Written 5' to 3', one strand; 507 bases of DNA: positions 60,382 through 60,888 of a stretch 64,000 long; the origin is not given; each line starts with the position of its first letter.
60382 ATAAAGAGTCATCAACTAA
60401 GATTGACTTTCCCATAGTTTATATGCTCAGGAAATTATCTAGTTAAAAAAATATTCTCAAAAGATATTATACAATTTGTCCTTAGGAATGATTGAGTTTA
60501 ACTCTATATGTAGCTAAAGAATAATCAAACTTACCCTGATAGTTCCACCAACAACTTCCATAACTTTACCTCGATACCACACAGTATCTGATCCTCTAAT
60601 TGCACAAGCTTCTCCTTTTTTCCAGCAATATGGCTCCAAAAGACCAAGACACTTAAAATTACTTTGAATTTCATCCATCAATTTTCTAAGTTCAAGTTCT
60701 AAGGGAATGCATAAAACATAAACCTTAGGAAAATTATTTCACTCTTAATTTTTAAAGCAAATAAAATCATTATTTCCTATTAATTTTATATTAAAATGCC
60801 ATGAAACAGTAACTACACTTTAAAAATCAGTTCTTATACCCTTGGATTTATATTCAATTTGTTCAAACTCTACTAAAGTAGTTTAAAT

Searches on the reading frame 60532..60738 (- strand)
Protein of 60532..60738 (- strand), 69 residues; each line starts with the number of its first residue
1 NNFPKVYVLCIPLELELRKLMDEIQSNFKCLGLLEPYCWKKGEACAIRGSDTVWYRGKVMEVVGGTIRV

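Call 9: find_homologous_proteins(query=window:60532-60738:-)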
Query seq(69 aa) (69 aa): 27 proteins with E <= 0.001 among 27 candidates.
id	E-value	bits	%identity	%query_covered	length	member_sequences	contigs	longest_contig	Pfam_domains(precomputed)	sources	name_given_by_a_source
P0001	2.3e-27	112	77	99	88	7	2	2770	PF00567.31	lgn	-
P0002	1.0e-25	106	75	100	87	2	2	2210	PF00567.31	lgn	-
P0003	6.6e-25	104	73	93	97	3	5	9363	PF00567.31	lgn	-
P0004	8.2e-24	100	77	81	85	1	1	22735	PF00567.31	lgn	-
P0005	1.6e-23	100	80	81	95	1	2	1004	-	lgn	-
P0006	3.4e-23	99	88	72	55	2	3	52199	-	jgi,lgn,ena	jgi:tudor domain-containing protein 1/4/6/7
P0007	9.8e-23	97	88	72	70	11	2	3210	-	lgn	-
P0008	1.4e-22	97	86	74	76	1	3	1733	-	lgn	-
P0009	4.3e-22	95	84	72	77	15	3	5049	-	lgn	-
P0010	4.4e-22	95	86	72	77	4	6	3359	-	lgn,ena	-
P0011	6.1e-22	95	86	72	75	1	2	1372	-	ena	-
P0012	7.7e-22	94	86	72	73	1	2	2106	-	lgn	-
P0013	8.0e-22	94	86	72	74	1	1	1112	-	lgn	-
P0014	8.0e-22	94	86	72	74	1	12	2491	-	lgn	-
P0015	1.1e-21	94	86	72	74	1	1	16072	-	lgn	-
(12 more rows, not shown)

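Call 11: find_encoding_contigs(protein=P0004, flank=10000, max_places=6)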
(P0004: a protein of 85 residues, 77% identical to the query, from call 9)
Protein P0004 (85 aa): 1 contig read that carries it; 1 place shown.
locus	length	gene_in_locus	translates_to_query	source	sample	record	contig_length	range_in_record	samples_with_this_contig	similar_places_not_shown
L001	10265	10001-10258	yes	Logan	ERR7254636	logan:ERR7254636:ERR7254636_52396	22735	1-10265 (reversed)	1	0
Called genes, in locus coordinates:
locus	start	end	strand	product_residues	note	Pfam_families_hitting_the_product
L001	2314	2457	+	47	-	-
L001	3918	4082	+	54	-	-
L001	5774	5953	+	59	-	-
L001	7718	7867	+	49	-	-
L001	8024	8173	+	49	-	-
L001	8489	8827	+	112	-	-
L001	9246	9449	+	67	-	-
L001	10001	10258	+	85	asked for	PF00567:TUDOR (weak)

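Call 12: find_encoding_contigs(protein=P0003, flank=10000, max_places=6)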
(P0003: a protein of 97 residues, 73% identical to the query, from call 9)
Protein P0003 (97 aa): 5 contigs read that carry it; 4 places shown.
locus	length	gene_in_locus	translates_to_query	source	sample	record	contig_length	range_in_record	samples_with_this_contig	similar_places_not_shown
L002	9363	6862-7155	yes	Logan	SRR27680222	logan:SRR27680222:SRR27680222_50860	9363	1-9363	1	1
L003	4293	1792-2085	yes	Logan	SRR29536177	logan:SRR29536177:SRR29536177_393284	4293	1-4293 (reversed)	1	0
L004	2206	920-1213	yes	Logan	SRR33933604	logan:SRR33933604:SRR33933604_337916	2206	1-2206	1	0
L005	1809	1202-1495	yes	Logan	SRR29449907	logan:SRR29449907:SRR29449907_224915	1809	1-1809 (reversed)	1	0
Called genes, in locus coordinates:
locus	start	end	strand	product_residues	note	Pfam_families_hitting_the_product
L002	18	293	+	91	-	-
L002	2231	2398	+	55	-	-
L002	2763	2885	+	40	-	-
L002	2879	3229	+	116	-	-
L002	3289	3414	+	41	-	-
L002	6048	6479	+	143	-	-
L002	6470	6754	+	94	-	-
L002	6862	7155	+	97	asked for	PF00567:TUDOR (faint)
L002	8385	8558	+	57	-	-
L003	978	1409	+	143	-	-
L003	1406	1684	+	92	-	-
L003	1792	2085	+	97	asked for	PF00567:TUDOR (faint)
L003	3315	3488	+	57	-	-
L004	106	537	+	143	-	-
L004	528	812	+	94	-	-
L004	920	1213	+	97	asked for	PF00567:TUDOR (faint)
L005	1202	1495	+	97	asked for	PF00567:TUDOR (faint)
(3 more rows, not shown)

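Call 32: find_encoding_contigs(protein=P0001, flank=5000, max_places=3)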
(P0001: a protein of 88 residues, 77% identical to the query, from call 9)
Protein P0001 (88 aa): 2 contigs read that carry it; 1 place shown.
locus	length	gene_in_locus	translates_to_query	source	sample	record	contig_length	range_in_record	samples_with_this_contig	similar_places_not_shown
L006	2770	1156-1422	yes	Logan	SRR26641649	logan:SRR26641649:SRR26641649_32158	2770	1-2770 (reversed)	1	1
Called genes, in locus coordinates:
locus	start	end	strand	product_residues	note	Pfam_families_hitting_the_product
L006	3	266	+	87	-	?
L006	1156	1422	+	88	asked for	PF00567:TUDOR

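Call 33: find_encoding_contigs(protein=P0002, flank=5000, max_places=3)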
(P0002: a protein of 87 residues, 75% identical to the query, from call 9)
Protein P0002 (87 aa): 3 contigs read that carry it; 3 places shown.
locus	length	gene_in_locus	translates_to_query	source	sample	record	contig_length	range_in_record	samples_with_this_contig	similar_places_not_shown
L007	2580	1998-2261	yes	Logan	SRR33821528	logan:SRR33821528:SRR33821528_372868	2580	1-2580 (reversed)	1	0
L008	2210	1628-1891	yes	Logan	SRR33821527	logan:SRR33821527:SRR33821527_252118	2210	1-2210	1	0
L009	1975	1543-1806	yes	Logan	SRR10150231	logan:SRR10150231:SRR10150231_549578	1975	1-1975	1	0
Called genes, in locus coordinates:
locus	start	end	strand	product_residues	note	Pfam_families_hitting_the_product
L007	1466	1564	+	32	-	-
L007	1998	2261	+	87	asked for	PF00567:TUDOR (weak)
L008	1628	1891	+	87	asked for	PF00567:TUDOR (weak)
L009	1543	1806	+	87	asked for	PF00567:TUDOR (weak)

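Call 37: search_protein_families(library=pfam, proteins=[window:60532-60738:-], max_evalue=0.01)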
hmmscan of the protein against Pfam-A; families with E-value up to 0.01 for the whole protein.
seq(69 aa): 1 family
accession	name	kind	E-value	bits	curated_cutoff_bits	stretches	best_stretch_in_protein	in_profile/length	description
PF00567.30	TUDOR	-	4e-06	27.3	23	1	5-63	19-78/121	Tudor domain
